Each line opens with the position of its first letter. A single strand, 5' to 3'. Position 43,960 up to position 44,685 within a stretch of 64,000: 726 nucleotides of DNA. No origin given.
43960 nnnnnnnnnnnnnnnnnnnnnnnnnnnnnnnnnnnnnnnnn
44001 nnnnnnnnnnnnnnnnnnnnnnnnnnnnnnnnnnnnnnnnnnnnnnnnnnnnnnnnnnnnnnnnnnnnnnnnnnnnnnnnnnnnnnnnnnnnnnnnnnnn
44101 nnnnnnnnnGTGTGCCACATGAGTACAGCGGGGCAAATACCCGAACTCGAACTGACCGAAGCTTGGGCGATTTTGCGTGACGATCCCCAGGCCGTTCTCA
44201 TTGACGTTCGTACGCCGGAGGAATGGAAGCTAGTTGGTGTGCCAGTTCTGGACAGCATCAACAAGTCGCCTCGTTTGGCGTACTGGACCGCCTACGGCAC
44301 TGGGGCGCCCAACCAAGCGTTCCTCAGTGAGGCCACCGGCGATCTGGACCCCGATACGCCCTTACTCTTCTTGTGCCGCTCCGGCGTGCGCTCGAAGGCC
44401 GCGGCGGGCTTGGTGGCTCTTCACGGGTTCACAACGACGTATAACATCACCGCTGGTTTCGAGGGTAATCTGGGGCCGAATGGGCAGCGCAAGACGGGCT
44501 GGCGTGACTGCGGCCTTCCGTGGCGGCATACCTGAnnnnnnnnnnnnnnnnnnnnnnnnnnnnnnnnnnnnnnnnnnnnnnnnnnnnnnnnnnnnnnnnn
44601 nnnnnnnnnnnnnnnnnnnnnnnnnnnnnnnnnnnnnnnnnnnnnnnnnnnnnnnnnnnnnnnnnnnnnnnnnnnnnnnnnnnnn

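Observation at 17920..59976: Three paralogous non-pyrrolysine MttB-family genes, each wired to a different regulator and downstream chemistry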

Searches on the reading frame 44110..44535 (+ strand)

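Call 15: search_protein_families(library=pfam, proteins=[window:44110-44535:+])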
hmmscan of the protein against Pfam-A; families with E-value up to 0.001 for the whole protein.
window:44110-44535:+ (141 aa): 1 family
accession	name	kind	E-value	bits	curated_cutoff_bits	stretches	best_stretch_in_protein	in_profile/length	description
PF00581.25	Rhodanese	-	6.3e-10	39.9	22.2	1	16-119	3-98/102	Rhodanese-like domain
